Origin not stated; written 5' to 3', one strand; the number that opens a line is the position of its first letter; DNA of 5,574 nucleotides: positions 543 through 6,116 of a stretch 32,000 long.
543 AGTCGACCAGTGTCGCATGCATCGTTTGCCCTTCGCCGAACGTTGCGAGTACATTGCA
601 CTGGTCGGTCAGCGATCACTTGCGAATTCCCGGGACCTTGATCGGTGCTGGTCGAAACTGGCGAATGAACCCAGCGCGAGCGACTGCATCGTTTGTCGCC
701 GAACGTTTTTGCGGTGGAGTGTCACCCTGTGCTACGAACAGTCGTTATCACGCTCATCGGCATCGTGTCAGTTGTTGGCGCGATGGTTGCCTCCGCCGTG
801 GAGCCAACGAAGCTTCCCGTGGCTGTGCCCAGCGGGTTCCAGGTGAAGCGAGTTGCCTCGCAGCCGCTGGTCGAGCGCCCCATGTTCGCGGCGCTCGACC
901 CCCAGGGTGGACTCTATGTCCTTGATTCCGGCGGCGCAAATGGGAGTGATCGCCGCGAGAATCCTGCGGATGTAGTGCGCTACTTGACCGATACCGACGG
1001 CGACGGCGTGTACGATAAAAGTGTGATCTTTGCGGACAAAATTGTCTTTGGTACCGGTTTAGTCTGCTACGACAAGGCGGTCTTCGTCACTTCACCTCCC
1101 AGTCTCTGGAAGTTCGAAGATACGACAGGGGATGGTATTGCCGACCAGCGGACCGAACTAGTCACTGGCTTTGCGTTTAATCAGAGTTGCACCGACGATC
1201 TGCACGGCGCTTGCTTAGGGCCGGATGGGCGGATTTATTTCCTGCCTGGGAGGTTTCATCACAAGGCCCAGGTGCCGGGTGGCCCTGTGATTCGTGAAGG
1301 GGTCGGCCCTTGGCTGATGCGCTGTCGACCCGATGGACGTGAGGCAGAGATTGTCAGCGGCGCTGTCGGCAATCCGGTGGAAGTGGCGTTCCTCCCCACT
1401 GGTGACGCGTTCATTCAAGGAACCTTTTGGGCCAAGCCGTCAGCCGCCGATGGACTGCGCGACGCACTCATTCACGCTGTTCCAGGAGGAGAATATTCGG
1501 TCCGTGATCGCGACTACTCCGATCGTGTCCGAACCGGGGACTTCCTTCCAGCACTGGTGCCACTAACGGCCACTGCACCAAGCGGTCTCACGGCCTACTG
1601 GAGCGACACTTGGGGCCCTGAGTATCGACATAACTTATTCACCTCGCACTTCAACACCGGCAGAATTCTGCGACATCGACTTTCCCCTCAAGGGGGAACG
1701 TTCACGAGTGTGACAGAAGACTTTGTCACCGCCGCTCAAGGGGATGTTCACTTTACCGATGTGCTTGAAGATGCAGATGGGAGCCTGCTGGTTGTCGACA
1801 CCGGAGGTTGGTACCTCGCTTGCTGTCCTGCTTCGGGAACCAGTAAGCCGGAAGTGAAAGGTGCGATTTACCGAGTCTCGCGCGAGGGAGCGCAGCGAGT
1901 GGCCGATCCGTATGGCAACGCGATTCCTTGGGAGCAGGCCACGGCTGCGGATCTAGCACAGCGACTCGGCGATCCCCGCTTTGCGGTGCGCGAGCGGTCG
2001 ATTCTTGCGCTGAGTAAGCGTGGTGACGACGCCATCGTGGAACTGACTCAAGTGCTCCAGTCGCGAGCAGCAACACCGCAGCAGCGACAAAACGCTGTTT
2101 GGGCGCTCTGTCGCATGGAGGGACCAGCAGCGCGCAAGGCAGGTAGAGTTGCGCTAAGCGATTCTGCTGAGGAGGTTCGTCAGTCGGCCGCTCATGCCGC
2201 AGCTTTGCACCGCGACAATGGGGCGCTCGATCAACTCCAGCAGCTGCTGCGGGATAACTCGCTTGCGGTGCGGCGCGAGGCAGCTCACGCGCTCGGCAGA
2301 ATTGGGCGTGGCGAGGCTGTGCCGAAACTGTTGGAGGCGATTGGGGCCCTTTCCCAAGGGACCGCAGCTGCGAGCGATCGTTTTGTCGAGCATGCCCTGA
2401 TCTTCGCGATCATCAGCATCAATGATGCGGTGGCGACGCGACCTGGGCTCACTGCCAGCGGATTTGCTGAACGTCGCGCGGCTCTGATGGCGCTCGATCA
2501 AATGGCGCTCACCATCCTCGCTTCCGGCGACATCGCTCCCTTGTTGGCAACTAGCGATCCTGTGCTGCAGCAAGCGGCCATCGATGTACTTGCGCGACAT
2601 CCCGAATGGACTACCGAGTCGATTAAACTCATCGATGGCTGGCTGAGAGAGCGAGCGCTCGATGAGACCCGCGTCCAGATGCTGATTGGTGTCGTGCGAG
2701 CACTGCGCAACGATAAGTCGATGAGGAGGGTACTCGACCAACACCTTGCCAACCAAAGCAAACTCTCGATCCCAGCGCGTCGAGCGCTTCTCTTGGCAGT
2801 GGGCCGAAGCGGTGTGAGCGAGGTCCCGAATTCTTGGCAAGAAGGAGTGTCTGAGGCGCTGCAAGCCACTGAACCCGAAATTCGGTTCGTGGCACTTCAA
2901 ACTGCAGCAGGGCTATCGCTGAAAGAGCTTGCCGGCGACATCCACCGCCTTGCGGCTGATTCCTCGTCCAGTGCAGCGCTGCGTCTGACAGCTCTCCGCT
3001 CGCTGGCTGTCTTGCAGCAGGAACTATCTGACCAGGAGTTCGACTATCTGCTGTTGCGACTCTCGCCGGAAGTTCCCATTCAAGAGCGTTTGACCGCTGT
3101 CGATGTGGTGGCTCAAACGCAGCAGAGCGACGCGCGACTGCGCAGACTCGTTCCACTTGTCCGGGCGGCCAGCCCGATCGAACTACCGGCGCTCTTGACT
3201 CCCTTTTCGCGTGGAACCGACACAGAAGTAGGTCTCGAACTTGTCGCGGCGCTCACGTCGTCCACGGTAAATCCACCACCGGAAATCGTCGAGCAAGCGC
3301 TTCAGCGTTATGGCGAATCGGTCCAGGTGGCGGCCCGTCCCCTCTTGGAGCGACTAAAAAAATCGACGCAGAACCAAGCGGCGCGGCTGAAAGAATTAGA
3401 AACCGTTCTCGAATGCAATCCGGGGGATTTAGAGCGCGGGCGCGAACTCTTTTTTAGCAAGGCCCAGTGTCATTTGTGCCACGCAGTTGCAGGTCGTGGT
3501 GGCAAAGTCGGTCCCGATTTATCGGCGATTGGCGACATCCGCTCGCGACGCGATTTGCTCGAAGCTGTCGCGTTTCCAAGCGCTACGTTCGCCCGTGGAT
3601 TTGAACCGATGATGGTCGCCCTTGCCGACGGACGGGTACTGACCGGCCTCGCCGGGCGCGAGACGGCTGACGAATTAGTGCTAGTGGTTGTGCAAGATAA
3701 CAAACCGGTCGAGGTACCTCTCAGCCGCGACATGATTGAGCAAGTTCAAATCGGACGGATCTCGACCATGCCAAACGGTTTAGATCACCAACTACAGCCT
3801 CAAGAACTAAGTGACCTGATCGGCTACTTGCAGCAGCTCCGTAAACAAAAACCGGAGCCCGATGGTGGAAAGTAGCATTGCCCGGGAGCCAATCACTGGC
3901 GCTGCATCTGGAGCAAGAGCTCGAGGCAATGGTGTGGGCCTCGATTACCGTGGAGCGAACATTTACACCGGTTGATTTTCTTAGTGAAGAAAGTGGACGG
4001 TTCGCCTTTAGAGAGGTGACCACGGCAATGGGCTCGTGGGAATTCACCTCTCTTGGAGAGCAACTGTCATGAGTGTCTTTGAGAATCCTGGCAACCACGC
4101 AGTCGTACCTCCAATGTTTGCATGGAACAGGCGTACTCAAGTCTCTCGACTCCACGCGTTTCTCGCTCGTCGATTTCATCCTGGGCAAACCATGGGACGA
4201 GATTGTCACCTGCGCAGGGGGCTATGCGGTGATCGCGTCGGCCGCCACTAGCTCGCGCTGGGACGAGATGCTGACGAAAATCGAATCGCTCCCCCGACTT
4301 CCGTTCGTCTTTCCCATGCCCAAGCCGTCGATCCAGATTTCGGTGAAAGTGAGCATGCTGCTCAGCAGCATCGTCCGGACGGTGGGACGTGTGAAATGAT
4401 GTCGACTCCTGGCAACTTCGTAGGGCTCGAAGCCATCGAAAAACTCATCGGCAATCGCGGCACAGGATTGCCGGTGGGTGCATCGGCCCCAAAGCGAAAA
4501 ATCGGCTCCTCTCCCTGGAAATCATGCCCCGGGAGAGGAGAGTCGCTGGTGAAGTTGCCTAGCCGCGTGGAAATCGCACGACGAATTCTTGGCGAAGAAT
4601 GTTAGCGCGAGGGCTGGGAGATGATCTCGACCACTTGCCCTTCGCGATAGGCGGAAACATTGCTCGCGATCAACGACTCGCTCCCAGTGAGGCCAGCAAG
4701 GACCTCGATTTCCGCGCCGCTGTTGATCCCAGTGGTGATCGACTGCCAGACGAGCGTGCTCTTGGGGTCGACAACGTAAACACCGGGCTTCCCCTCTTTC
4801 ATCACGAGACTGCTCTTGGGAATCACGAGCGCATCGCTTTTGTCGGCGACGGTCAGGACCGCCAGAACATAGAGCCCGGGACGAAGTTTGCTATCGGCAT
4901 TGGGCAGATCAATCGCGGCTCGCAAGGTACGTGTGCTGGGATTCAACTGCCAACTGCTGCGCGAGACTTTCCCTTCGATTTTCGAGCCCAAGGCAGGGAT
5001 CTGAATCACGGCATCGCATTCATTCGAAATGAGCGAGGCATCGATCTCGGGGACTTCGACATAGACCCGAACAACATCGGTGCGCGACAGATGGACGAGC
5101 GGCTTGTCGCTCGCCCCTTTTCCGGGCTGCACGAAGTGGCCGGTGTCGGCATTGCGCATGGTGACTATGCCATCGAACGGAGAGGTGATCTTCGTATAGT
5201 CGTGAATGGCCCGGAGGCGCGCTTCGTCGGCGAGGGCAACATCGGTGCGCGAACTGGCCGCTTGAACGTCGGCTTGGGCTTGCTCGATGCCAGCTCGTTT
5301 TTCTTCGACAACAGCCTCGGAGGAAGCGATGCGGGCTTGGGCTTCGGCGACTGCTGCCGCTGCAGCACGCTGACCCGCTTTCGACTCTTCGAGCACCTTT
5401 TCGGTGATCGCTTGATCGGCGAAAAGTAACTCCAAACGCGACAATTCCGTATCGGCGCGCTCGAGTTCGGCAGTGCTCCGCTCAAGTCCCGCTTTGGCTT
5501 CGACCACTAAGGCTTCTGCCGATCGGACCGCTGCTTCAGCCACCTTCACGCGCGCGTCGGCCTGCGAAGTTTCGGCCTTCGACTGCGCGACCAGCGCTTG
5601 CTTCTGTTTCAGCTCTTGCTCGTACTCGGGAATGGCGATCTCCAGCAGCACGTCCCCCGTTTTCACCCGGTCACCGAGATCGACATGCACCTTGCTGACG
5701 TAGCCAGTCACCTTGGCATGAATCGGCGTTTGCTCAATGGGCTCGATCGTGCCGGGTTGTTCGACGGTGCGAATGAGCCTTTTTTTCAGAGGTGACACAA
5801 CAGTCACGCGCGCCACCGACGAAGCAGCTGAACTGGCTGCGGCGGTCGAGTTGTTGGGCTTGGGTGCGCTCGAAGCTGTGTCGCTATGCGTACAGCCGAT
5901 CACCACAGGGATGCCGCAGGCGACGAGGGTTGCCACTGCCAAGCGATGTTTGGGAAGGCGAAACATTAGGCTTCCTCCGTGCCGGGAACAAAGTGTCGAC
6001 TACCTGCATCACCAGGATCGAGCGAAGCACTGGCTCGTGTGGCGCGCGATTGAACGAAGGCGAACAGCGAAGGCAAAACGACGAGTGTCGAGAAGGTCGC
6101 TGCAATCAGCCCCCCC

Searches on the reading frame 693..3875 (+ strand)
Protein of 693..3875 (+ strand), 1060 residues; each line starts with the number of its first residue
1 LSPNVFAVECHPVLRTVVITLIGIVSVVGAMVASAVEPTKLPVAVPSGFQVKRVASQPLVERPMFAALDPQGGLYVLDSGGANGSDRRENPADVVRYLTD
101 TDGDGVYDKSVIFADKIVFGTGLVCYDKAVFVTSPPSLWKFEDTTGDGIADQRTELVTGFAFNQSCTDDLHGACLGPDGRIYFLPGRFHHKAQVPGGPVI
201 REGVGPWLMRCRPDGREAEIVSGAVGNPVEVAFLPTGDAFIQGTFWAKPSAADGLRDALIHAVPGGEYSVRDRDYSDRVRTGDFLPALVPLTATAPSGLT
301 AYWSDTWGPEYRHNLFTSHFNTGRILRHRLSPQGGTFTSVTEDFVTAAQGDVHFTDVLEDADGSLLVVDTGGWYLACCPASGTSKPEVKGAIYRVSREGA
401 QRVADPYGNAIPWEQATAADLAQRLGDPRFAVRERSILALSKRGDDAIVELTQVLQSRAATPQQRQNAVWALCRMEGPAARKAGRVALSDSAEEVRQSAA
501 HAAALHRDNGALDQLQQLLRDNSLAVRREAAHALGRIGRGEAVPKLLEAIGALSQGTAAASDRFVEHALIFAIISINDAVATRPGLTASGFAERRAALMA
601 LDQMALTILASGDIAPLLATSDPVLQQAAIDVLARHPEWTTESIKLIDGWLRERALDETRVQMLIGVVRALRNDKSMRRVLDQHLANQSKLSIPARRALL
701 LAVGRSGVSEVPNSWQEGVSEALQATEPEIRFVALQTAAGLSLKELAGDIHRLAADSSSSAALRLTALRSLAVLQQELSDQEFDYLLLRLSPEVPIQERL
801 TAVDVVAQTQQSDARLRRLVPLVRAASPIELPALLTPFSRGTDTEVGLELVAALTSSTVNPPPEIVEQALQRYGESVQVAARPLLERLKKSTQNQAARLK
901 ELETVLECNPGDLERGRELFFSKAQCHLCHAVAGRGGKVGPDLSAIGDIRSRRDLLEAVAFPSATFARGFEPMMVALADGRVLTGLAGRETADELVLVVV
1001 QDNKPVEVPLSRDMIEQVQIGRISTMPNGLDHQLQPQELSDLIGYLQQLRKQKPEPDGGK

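Call 6: search_protein_families(library=pfam, proteins=[window:693-3875:+], max_evalue=0.001)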
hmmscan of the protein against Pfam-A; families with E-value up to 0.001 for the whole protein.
window:693-3875:+ (1060 aa): 4 families
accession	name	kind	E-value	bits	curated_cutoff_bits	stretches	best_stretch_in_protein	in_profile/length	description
PF23500.1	DUF7133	-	1.5e-41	143.5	27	1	44-369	10-346/385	Domain of unknown function (DUF7133)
PF13646.12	HEAT_2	-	1.2e-16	61.1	27.7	2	487-550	7-71/88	HEAT repeats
PF00034.26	Cytochrom_C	-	2e-05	26.3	21.3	0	914-960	2-47/90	Cytochrome c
PF02985.28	HEAT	-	0.00033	21.1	23.5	0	512-538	2-28/31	HEAT repeat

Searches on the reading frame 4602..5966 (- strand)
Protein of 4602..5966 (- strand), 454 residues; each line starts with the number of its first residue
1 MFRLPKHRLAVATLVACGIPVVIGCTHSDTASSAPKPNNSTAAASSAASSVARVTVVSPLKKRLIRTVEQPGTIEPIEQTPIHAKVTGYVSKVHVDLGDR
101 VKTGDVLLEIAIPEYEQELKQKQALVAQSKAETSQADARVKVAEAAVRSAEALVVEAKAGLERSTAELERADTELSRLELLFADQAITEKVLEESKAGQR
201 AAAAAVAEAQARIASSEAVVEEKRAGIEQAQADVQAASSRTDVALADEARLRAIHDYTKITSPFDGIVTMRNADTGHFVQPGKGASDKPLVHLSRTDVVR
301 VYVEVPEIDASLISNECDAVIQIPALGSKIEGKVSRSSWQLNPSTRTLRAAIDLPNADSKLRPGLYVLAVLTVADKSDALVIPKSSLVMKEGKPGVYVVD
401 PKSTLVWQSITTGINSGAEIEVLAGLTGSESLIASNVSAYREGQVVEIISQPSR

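Call 6: search_protein_families(library=pfam, proteins=[window:4602-5966:-], max_evalue=0.001)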
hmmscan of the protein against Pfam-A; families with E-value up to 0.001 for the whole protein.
window:4602-5966:- (454 aa): 5 families
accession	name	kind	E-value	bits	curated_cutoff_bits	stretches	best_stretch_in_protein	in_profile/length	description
PF16576.10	HlyD_D23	-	8e-27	94.4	30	2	243-367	94-214/214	Barrel-sandwich domain of CusB or HlyD membrane-fusion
PF13437.12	HlyD_3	-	3.3e-14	54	22.2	1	259-364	1-106/106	HlyD family secretion protein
PF12700.13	HlyD_2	-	1.8e-09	37.3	25.1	1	373-415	334-376/416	HlyD family secretion protein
PF13533.13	Biotin_lipoyl_2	-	9e-08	32.2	29.8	1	81-110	2-31/32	Biotin-lipoyl like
PF00364.28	Biotin_lipoyl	-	7e-05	23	22.1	1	80-110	43-73/73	Biotin-requiring enzyme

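Call 20: search_protein_families(library=ncbifam, proteins=[window:4602-5966:-], max_evalue=0.001)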
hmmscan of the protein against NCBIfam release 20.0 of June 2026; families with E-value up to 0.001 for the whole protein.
window:4602-5966:- (454 aa): 24 families
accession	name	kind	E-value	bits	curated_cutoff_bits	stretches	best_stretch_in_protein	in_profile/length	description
TIGR01730.1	RND_mfp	subfamily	1.1e-54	185.6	94.9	3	226-448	103-321/322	efflux RND transporter periplasmic adaptor subunit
TIGR00999.1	8a0102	subfamily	2.3e-27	95.8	319.3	1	215-436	55-266/271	CzcB/NccB family metal efflux transporter periplasmic adaptor subunit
NF008589.1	PRK11556.1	equivalog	1.6e-26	93.2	391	2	229-450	166-389/392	MdtA/MuxA family multidrug efflux RND transporter periplasmic adaptor subunit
NF000272.2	OqxA_adapt_sub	exception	6.6e-20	71.4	835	2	220-433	145-363/391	multidrug efflux RND transporter periplasmic adaptor subunit OqxA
TIGR02971.1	heterocyst_DevB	subfamily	8.3e-20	71.4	129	1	88-341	25-282/327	ABC exporter membrane fusion protein, DevB family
NF045904.1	RND-peri-MexE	equivalog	8.8e-20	70.9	714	2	43-145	27-129/390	multidrug efflux RND transporter periplasmic adaptor subunit MexE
TIGR00998.1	8a0101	subfamily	6.6e-19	68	390.8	1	79-284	42-231/334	EmrA/EmrK family multidrug efflux transporter periplasmic adaptor subunit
NF007132.1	PRK09578.1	equivalog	7.6e-18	64.4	512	2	228-451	151-378/396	MexX/AxyX family multidrug efflux RND transporter periplasmic adaptor subunit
NF002939.0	PRK03598.1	equivalog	6.2e-17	61.7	393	1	82-309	47-253/332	secretion protein HlyD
NF033138.2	RND-peri-MexC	equivalog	1.8e-16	60.2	625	2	42-182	26-171/375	MexC family multidrug efflux RND transporter periplasmic adaptor subunit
NF007303.0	PRK09783.1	subfamily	4.3e-15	55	390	1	253-436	210-388/414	copper/silver efflux system membrane fusion protein CusB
NF007785.0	PRK10476.1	equivalog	8.9e-13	47.8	376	1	81-343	50-290/347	multidrug transporter subunit MdtN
NF008606.0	PRK11578.1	equivalog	1.5e-11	44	342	1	60-145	42-127/371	macrolide transporter subunit MacA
NF045680.1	DiMtlExpIhpB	equivalog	9.9e-11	41.2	450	1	261-436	141-310/326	divalent metal ion exporter adaptor subunit IhpB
NF007362.0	PRK09859.1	equivalog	2.2e-09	36.9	738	2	43-142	25-122/385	multidrug transporter subunit MdtE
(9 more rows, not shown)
